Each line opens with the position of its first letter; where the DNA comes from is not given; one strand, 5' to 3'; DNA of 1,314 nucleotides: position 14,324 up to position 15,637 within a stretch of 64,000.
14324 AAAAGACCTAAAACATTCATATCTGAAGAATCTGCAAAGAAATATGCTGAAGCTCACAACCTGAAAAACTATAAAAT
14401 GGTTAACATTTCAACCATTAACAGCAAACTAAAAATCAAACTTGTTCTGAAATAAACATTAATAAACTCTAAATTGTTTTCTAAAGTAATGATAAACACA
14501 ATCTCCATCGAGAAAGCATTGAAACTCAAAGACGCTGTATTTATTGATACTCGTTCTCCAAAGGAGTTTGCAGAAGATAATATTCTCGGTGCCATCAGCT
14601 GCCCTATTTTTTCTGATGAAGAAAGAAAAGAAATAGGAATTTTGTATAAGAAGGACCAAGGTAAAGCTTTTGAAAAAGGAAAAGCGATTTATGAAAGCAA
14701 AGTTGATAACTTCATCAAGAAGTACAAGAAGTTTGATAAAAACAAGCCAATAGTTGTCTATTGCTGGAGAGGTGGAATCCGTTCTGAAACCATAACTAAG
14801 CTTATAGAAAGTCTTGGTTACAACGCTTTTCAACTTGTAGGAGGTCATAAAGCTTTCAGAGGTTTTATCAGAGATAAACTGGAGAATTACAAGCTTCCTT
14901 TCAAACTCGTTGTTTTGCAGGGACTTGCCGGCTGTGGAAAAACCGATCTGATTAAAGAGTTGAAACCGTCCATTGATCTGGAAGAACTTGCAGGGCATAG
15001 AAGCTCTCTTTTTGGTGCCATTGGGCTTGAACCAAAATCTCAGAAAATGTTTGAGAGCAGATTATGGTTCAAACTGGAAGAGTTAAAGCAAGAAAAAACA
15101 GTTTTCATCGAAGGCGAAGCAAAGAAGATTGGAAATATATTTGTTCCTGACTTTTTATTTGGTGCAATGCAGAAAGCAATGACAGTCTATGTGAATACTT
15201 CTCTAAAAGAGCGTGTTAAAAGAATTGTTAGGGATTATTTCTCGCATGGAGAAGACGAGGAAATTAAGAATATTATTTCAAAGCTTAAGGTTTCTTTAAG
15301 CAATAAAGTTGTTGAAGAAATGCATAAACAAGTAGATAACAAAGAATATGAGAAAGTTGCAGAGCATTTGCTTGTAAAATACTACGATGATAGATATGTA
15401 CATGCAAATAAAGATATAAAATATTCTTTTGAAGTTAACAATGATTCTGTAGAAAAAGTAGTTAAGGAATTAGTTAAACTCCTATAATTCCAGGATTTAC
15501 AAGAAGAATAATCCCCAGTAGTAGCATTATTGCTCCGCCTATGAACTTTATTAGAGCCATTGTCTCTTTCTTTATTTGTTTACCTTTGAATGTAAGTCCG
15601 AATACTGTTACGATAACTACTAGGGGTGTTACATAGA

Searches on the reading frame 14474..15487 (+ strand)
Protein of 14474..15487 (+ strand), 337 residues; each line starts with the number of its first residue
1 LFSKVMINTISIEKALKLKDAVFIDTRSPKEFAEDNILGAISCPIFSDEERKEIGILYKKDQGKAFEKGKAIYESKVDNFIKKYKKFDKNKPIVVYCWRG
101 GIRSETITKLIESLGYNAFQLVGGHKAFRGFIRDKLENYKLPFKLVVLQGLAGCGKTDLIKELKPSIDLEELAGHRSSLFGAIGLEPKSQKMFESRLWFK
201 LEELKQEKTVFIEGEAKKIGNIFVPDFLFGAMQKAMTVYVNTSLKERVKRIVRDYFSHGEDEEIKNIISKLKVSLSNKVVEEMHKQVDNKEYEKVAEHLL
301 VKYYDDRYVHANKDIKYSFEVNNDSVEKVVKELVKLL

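Call 14: search_protein_families(library=pfam, proteins=[window:14474-15487:+], max_evalue=0.001)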
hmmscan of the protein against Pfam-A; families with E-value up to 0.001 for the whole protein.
window:14474-15487:+ (337 aa): 2 families
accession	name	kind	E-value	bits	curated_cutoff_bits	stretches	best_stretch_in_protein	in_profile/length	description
PF00581.25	Rhodanese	-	3.3e-11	44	22.2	1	14-128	7-99/102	Rhodanese-like domain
PF12202.14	OSR1_C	-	0.00099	19.6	22.4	0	312-335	19-42/63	Oxidative-stress-responsive kinase 1 C-terminal domain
